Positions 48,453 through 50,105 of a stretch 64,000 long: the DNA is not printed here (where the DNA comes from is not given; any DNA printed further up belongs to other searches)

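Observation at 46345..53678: Operon with two Tat-less acetylene-hydratase-clade molybdopterin enzymes, FeS and NrfD subunits, and an embedded radical-SAM gene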

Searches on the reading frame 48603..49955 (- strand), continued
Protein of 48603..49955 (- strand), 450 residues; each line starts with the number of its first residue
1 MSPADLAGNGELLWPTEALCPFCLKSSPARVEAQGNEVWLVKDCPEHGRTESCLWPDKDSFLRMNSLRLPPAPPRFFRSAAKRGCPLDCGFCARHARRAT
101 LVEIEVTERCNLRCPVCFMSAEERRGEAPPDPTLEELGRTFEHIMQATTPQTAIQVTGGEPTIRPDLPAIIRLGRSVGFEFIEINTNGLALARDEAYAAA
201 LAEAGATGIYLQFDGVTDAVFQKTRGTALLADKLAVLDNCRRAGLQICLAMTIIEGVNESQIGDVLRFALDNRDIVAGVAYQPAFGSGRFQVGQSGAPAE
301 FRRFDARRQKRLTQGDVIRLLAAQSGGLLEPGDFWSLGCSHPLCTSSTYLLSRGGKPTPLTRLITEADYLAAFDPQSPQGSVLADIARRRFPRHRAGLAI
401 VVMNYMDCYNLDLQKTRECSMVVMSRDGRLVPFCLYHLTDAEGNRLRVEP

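Call 40: search_protein_families(library=pfam, proteins=[L070:8935-9798:+, L018:13471-14373:+, L040:12447-12881:+, L031:1997-2467:-, L031:1212-2000:-, L031:597-1193:-, L018:15390-15941:+, L031:3363-5519:+, L031:17817-19160:+, L005:4315-5730:+], max_evalue=0.001)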
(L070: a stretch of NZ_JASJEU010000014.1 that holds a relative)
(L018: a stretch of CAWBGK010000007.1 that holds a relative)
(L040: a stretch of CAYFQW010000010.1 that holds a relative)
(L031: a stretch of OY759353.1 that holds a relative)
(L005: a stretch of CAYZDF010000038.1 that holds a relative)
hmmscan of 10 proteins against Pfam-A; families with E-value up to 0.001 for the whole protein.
L070:8935-9798:+ (287 aa): 1 family
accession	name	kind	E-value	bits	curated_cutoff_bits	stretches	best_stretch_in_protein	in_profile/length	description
PF09837.15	DUF2064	-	5.9e-11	42.7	25.8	1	77-189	10-110/120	Uncharacterized protein conserved in bacteria (DUF2064)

L018:13471-14373:+ (300 aa): 1 family
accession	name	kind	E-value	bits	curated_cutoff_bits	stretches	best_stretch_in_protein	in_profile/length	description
PF09837.15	DUF2064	-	6.8e-11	42.5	25.8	1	103-202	24-110/120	Uncharacterized protein conserved in bacteria (DUF2064)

L040:12447-12881:+ (144 aa): 3 families
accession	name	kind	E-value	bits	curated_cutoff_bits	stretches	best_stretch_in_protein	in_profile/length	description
PF13508.13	Acetyltransf_7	-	2.5e-11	44.2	27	1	35-111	3-84/84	Acetyltransferase (GNAT) domain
PF13673.13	Acetyltransf_10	-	1.7e-07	31.7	23.6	1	36-113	30-111/128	Acetyltransferase (GNAT) domain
PF00583.31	Acetyltransf_1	-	1.4e-05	25.8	20.7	1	36-109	34-116/116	Acetyltransferase (GNAT) family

L031:1997-2467:- (156 aa): 2 families
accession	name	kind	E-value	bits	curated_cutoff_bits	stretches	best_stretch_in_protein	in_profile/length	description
PF13508.13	Acetyltransf_7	-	6e-08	33.4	27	1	33-118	4-81/84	Acetyltransferase (GNAT) domain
PF00583.31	Acetyltransf_1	-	6.2e-06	26.9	20.7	1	34-116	35-113/116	Acetyltransferase (GNAT) family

L031:1212-2000:- (262 aa): 3 families
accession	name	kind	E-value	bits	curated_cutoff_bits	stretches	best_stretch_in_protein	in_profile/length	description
PF12706.13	Lactamase_B_2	-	2.8e-31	109.1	27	1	50-227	2-199/200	Beta-lactamase superfamily domain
PF00753.33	Lactamase_B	-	4e-11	43.7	22.7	1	43-160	10-138/196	Metallo-beta-lactamase superfamily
PF23023.1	Anti-Pycsar_Apyc1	-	0.00022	21.2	50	1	66-108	49-91/250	Anti-Pycsar protein Apyc1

L031:597-1193:- (198 aa): 1 family
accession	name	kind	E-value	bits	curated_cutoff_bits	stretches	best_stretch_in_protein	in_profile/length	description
PF01613.24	Flavin_Reduct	-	1.2e-28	100.6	27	1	12-150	4-140/153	Flavin reductase like domain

L018:15390-15941:+ (183 aa): 1 family
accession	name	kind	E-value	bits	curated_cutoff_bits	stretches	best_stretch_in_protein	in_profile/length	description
PF01613.24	Flavin_Reduct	-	1.2e-33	116.9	27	1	24-153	5-132/153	Flavin reductase like domain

L031:3363-5519:+ (718 aa): 8 families
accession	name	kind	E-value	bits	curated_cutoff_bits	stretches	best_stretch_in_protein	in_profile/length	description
PF00158.32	Sigma54_activat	-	7.9e-63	211.6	20.2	1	403-569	1-167/168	Sigma-54 interaction domain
PF25601.1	AAA_lid_14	-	4.5e-21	74.9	27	1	575-653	1-79/87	AAA+ ATPase lid domain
PF14532.12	Sigma54_activ_2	-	1.4e-17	64.6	25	1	409-574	9-138/138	Sigma-54 interaction domain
PF02954.25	HTH_8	-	1.9e-12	47.2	22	1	673-713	2-42/42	Bacterial regulatory protein, Fis family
PF07728.20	AAA_5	-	1.3e-07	32.2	22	1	426-545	1-123/139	AAA domain (dynein-related subfamily)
PF00989.32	PAS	-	4.1e-07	30.4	22.6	1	284-365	10-98/113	PAS fold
PF01078.27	Mg_chelatase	-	4.8e-07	29.8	20.3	0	480-544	91-157/207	Magnesium chelatase, subunit ChlI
PF13426.13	PAS_9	-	4.3e-05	24.2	27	1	286-373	2-93/103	PAS domain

L031:17817-19160:+ (447 aa): 2 families
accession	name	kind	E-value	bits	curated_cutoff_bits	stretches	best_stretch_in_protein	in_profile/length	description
PF07690.21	MFS_1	-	4.4e-51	174.3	33.4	2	28-401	2-347/347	Major Facilitator Superfamily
PF00083.30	Sugar_tr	-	4.1e-25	89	22.3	1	32-434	10-433/452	Sugar (and other) transporter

L005:4315-5730:+ (471 aa): 2 families
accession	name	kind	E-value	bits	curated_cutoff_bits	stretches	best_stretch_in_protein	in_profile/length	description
PF07690.21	MFS_1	-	9e-52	176.5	33.4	2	50-320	3-249/347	Major Facilitator Superfamily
PF00083.30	Sugar_tr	-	4.2e-28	98.8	22.3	1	56-468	27-450/452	Sugar (and other) transporter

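Call 45: search_protein_families(library=ncbifam, proteins=[L070:8935-9798:+, L018:13471-14373:+, L018:14336-15370:+, L040:12447-12881:+, L031:1212-2000:-, L018:15390-15941:+, L019:8834-9976:+, L071:12891-14243:+, L031:17817-19160:+, L031:12084-14213:+], max_evalue=0.00001)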
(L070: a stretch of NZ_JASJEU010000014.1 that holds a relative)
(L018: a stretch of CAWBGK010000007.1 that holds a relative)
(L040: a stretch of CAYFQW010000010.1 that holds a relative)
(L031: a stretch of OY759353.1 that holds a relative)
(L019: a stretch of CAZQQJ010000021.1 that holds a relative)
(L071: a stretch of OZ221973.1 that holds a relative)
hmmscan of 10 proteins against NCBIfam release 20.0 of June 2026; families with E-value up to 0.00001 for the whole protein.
L070:8935-9798:+ (287 aa): 1 family
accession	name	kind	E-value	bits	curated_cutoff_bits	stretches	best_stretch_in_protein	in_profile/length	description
TIGR04282.1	glyco_like_cofC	hypoth_equivalog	3.6e-16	59.5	134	1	8-234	1-189/189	TIGR04282 family arsenosugar biosynthesis glycosyltransferase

L018:13471-14373:+ (300 aa): 1 family
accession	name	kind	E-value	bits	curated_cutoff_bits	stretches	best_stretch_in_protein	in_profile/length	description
TIGR04282.1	glyco_like_cofC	hypoth_equivalog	4.5e-17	62.5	134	1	26-247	2-189/189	TIGR04282 family arsenosugar biosynthesis glycosyltransferase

L018:14336-15370:+ (344 aa): 18 families
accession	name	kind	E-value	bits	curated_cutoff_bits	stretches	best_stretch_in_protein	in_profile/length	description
NF043039.1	HgcAB_like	equivalog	1.1e-11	45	285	1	13-71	294-350/350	HgcAB-like fusion protein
NF004541.0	PRK05888.2-2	equivalog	4e-09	36.5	217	1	14-73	56-114/168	NADH-quinone oxidoreductase subunit NuoI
NF006221.0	PRK08348.1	subfamily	9.3e-09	35.1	124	1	14-74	39-96/136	NADH-plastoquinone oxidoreductase subunit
NF040864.1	HgcB_ferredoxin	equivalog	1.7e-08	34.2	99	1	14-72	9-63/93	mercury methylation ferredoxin HgcB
TIGR01971.1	NuoI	subfamily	2.6e-08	33.5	113.05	1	17-72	40-100/121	NADH-quinone oxidoreductase, chain I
NF004543.0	PRK05888.2-5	equivalog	2.7e-07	30.3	243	1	17-74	57-119/217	NADH-quinone oxidoreductase subunit NuoI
TIGR04395.1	cutC_activ_rSAM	equivalog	3.5e-07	29.8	360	1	16-74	51-107/309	choline TMA-lyase-activating enzyme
TIGR01944.1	rnfB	subfamily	4.1e-07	29.8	68.7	1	19-79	113-169/190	RnfABCDGE type electron transport complex subunit B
NF038196.1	ferrodoxin_EFR1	subfamily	4.6e-07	30.1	75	1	19-72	184-231/242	EFR1 family ferrodoxin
TIGR03048.1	PS_I_psaC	equivalog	1.3e-06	28.5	130.65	1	19-72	8-64/80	photosystem I iron-sulfur center protein PsaC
NF040770.1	hetero_SS_HdrA2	exception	1.5e-06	26.6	1100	1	17-77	575-630/777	CoB-CoM heterodisulfide reductase HdrA2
NF007205.0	PRK09626.1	equivalog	1.7e-06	28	93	0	50-75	14-39/105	2-oxoglutarate-acceptor oxidoreductase subunit OorD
NF042909.1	FMH_DH_FwdF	exception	1.9e-06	27.2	375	1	16-78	222-282/336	tungsten-dependent formylmethanofuran dehydrogenase subunit FwdF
NF007382.0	PRK09898.1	equivalog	2.3e-06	27.3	213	1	17-76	152-204/208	ferredoxin-like protein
NF042987.1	OGOR_delta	exception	3.2e-06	27.2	125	1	7-71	19-86/89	2-oxoglutarate ferredoxin oxidoreductase subunit delta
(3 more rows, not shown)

L040:12447-12881:+ (144 aa): 1 family
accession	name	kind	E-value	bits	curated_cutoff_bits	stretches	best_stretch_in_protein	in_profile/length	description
NF005840.0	PRK07757.1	equivalog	4.7e-06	26.6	154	1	41-137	46-146/153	N-acetyltransferase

L031:1212-2000:- (262 aa): 10 families
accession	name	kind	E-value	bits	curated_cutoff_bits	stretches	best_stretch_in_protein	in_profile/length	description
NF038231.1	MBL_Geo_Pelo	equivalog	1.2e-38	133.1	360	1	6-260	3-249/250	GPMC system MBL fold metallohydrolase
TIGR03307.1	PhnP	equivalog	1.6e-34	119.4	272.25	1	5-259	3-248/249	phosphonate metabolism protein PhnP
NF002553.0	PRK02113.1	equivalog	4.4e-32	111.5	386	1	6-261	4-251/252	MBL fold metallo-hydrolase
TIGR02651.1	RNase_Z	equivalog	1.6e-20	73.4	292.95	2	163-260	201-300/302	ribonuclease Z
NF000801.0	PRK00055.1-3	equivalog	1.1e-19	70.6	252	2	162-260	203-301/307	ribonuclease Z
TIGR02108.2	PQQ_syn_pqqB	equivalog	4.7e-17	62.4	245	1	5-90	2-98/298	pyrroloquinoline quinone biosynthesis protein PqqB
NF041851.1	cyc_nuc_deg_phdiest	equivalog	1.4e-15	57.4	400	1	39-243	19-236/253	cyclic nucleotide-degrading phosphodiesterase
NF002558.0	PRK02126.1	subfamily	1.4e-12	47.3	315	1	47-118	26-94/345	ribonuclease Z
NF000805.0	PRK00055.2-3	equivalog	6.3e-07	28.9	416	0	32-163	15-155/307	ribonuclease Z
NF000800.0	PRK00055.1-1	equivalog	1.8e-06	27.2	398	0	162-257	203-300/305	ribonuclease Z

L018:15390-15941:+ (183 aa): 4 families
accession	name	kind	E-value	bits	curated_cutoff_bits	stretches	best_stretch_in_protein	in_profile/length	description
NF045733.1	StyMonoxStyB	equivalog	5.7e-10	39.4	200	1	29-153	17-132/150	styrene monooxygenase NADH-dependent flavin reductase subunit StyB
NF045630.1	monooxsub_HsaB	equivalog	1.5e-08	34.6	230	1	38-150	32-138/186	3-hydroxy-9,10-secoandrosta-1,3,5(10)-triene-9,17-dione monooxygenase reductase subunit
NF045919.1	HphnlacHdxRed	equivalog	4.8e-08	32.4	340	1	48-151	42-139/309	p-hydroxyphenylacetate 3-hydroxylase reductase component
NF042921.1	HpaC_Thermus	equivalog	2.1e-06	27.8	200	1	43-149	31-127/150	4-hydroxyphenylacetate 3-monooxygenase reductase subunit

L019:8834-9976:+ (380 aa): 5 families
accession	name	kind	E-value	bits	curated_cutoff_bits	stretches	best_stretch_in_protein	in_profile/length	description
NF045663.1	diclust_near_Sec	equivalog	3.9e-48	164.1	530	1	15-351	305-643/759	pyridine nucleotide-disulfide oxidoreductase/dicluster-binding protein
NF004898.0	PRK06259.1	equivalog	1.3e-21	76.8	385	1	14-326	134-465/488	fumarate reductase (CoM/CoB) subunit TfrB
NF045670.1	quin_L_LdhH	equivalog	6.2e-21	74.3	800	2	112-212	451-553/706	L-lactate dehydrogenase (quinone) large subunit LdhH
NF008369.0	PRK11168.1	equivalog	1e-15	57.6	278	1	113-339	151-394/401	anaerobic glycerol-3-phosphate dehydrogenase subunit C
NF008434.0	PRK11274.1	equivalog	4.1e-12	45.7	333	1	234-340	299-403/409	glycolate oxidase subunit GlcF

L071:12891-14243:+ (450 aa): 5 families
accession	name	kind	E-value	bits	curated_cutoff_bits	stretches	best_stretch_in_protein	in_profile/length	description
NF004898.0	PRK06259.1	equivalog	5.9e-28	97.7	385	1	48-401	135-466/488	fumarate reductase (CoM/CoB) subunit TfrB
NF045663.1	diclust_near_Sec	equivalog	7.8e-27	93.7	530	1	42-399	302-619/759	pyridine nucleotide-disulfide oxidoreductase/dicluster-binding protein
NF045670.1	quin_L_LdhH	equivalog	4.1e-17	61.7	800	1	188-398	469-685/706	L-lactate dehydrogenase (quinone) large subunit LdhH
NF008369.0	PRK11168.1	equivalog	2.5e-13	49.7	278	1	188-399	169-381/401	anaerobic glycerol-3-phosphate dehydrogenase subunit C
TIGR03288.1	CoB_CoM_SS_B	equivalog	9.3e-06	25.1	345.15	0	350-396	189-235/290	CoB--CoM heterodisulfide reductase subunit B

L031:17817-19160:+ (447 aa): 35 families (the best 25 are shown)
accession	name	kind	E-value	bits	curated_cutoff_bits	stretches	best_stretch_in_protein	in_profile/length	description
TIGR00895.1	2A0115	subfamily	2.9e-101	339.3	418.55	1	6-406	1-396/398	aromatic acid/H+ symport family MFS transporter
NF008586.0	PRK11551.1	equivalog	1.1e-81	274.9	410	2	24-220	17-213/406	3-(3-hydroxy-phenyl)propionate transporter MhpT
NF053517.1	HbztTptrPcaK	equivalog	2e-81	274.2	770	1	4-429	1-422/437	4-hydroxybenzoate transporter PcaK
NF003024.0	PRK03893.1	subfamily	1.7e-34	119.5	604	2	26-215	25-213/497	sialate:H+ symport family MFS transporter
TIGR00898.1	2A0119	subfamily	4.9e-31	108.1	550.75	1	64-434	133-486/506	cation transport protein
TIGR00891.1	2A0112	subfamily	2.3e-28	99.4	552.9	1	26-404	16-384/405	sialate:H+ symport family MFS transporter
TIGR00893.1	2A0114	subfamily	6.7e-28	97.7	395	1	37-432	9-399/399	D-galactonate transporter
TIGR00879.1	SP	subfamily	1.2e-22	80.2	237.8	1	20-292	55-346/510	sugar porter family MFS transporter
NF008963.0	PRK12307.1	equivalog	6.9e-20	71.6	637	1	30-432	26-406/426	MFS transporter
TIGR00883.1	2A0106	subfamily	2.9e-16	59.6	443.45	1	65-406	43-377/400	metabolite/H+ symporter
TIGR01299.1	synapt_SV2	subfamily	4.7e-16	57.8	637.3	1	19-221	164-378/742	synaptic vesicle protein SV2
TIGR00881.1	2A0104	subfamily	2e-15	56.7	407.75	1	42-409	15-371/379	phosphoglycerate transporter protein PgtP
TIGR00880.1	2_A_01_02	superfamily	3.7e-14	53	131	1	68-199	9-140/141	multidrug resistance protein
TIGR00710.1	efflux_Bcr_CflA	subfamily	5.4e-13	49.1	200.9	1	43-203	26-186/385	Bcr/CflA family efflux MFS transporter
NF052357.1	GlucTporGlcPStph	equivalog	6.2e-13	48.4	750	1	31-406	16-393/445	glucose transporter GlcP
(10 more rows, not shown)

L031:12084-14213:+ (710 aa): 23 families
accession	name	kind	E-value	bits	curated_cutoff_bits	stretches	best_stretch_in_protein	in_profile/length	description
TIGR01591.1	Fdh-alpha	equivalog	8.3e-78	262.1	666.25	3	1-324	10-316/672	formate dehydrogenase subunit alpha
NF012032.0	PRK15488.1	equivalog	4.7e-70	236.5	694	1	1-681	55-731/759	thiosulfate reductase PhsA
TIGR02166.1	dmsA_ynfE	subfamily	5.1e-59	200.1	777.7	2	163-670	213-756/794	DMSO/selenate family reductase complex A subunit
NF047855.1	AssmNtatRedNasC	equivalog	2.4e-43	148.4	1100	3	190-319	207-336/708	assimilatory nitrate reductase catalytic subunit NasC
TIGR03479.1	DMSO_red_II_alp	subfamily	7.7e-39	133.4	984.75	3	19-242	95-303/913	molybdopterin-dependent oxidoreductase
NF041884.1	selenate_YnfF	exception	1.4e-38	132.3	1650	2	5-326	62-398/798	selenate/tellurate reductase subunit YnfF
NF041885.1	selenate_YnfE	exception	5.2e-38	130.4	1675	2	191-668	250-763/805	selenate/tellurate reductase subunit YnfE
NF011566.1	PRK14990.1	exception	2.3e-37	128.4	1600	1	18-669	93-775/814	dimethylsulfoxide reductase subunit A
TIGR00509.1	bisC_fam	subfamily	3.3e-34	118.2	1017.55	3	187-487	199-511/772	molybdopterin guanine dinucleotide-containing S/N-oxide reductase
TIGR01553.1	formate-DH-alph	equivalog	1.1e-28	99.5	814.2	2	10-83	72-142/1009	formate dehydrogenase-N subunit alpha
NF041323.1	Nitr_red_NasA_Halo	equivalog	1.2e-26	93.4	1000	1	9-497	17-481/673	assimilatory nitrate reductase NasA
NF041783.2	mnquin_red_QrcB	equivalog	4.2e-25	88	440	1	1-84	64-142/695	menaquinone reductase molybdopterin-binding-like subunit QrcB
NF010055.0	PRK13532.1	equivalog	1.9e-21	76.1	904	2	1-94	54-149/830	nitrate reductase catalytic subunit NapA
NF011682.0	PRK15102.1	equivalog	4.8e-20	71.2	909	1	194-324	259-395/829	trimethylamine-N-oxide reductase TorA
TIGR01706.1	NAPA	equivalog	5.2e-20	71.4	930.55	1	1-94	54-149/830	periplasmic nitrate reductase subunit alpha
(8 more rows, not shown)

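Call 74: search_protein_families(library=pfam, proteins=[L037:15683-16984:+, L027:16912-17544:+, L004:11145-12167:+, L048:15762-16814:+, L019:16602-18125:+, L011:9839-10468:+, L011:10586-11047:+, L019:19231-19965:+, L020:5364-6401:+, L018:16507-17169:+], max_evalue=0.001)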
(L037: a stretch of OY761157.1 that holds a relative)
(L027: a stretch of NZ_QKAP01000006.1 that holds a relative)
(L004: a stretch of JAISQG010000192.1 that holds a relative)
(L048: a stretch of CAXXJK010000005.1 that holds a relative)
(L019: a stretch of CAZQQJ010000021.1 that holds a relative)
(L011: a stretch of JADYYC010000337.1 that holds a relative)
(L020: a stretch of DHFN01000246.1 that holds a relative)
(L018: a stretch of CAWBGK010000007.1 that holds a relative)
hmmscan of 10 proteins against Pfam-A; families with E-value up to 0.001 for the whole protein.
L037:15683-16984:+ (433 aa): 1 family
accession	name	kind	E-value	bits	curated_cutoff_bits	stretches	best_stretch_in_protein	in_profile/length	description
PF07690.21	MFS_1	-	4.1e-39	134.9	33.4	2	34-340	4-312/347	Major Facilitator Superfamily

L027:16912-17544:+ (210 aa): 1 family
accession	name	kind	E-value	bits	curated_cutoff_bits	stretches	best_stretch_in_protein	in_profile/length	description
PF00440.29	TetR_N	-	7e-09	35.8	24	1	26-66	5-46/47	Bacterial regulatory proteins, tetR family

L004:11145-12167:+ (340 aa): 4 families
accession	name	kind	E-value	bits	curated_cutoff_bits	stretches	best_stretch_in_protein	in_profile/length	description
PF00005.33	ABC_tran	-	6.3e-29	101.8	25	1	44-203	2-137/137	ABC transporter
PF08352.17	oligo_HPY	-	9e-17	61.7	27.1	1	254-318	1-65/65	Oligopeptide/dipeptide transporter, C-terminal region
PF02463.25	SMC_N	-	2.2e-07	31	40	1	55-249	26-213/220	RecF/RecN/SMC N terminal domain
PF13304.12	AAA_21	-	3.7e-07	31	27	1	172-238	235-303/304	AAA domain, putative AbiEii toxin, Type IV TA system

L048:15762-16814:+ (350 aa): 1 family
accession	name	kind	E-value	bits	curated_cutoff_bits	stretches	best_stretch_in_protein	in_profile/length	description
PF01636.29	APH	-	3.1e-10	40.6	23.2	1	39-286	5-231/239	Phosphotransferase enzyme family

L019:16602-18125:+ (507 aa): 17 families
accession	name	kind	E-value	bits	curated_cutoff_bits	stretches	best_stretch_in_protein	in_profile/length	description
PF00005.33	ABC_tran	-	1.1e-54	185.2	25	2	17-168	1-137/137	ABC transporter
PF13304.12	AAA_21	-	6.4e-17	63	27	1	131-194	229-294/304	AAA domain, putative AbiEii toxin, Type IV TA system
PF02463.25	SMC_N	-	1.3e-13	51.3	40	1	21-208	19-209/220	RecF/RecN/SMC N terminal domain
PF20703.3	nSTAND1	-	9.4e-11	42.4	27.1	1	5-81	11-87/379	Novel STAND NTPase 1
PF13481.12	AAA_25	-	4.8e-10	39.8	27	0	24-47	30-53/195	AAA domain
PF13555.12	AAA_29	-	2.3e-09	37.3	27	1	21-60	16-55/61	P-loop containing region of AAA domain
PF13401.12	AAA_22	-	1.2e-08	35.7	27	1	28-196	6-121/130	AAA domain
PF13476.12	AAA_23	-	3.8e-07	31.4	27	0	19-48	14-40/201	AAA domain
PF13191.12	AAA_16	-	4.1e-07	31.1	32.6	0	26-131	24-104/167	AAA ATPase domain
PF01078.27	Mg_chelatase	-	1.4e-05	25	20.3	1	6-71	1-66/207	Magnesium chelatase, subunit ChlI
PF03193.22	RsgA_GTPase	-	1.7e-05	25.2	30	0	14-50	94-129/174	RsgA GTPase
PF20720.3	nSTAND3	-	5.7e-05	23.3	27.2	0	28-47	18-37/155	Novel STAND NTPase 3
PF03215.21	Rad17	-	0.00011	22.6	23.8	1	16-62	34-80/186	Rad17 P-loop domain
PF13558.12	SbcC_Walker_B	-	0.00021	21.9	27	0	136-183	29-89/90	SbcC/RAD50-like, Walker B motif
PF00004.35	AAA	-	0.00022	22.1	21.2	0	30-82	1-53/131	ATPase family associated with various cellular activities (AAA)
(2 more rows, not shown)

L011:9839-10468:+ (209 aa): 0 families

L011:10586-11047:+ (153 aa): 1 family
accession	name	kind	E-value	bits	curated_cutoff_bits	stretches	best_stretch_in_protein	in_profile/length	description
PF00174.25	Oxidored_molyb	-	2.8e-09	37.2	24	1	53-152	56-161/169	Oxidoreductase molybdopterin binding domain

L019:19231-19965:+ (244 aa): 1 family
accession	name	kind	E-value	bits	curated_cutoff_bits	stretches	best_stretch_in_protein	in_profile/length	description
PF02361.21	CbiQ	-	3.1e-10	40.5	25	1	26-211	14-209/216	Cobalt transport protein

L020:5364-6401:+ (345 aa): 1 family
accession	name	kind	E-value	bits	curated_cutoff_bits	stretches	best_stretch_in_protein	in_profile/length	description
PF04055.27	Radical_SAM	-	3.7e-09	37.4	29.5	1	70-218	7-163/166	Radical SAM superfamily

L018:16507-17169:+ (220 aa): 1 family
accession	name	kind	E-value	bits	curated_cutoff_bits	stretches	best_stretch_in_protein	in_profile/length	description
PF02663.19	FmdE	-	2.9e-24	86.1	22.9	1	15-134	2-132/133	FmdE, Molybdenum formylmethanofuran dehydrogenase operon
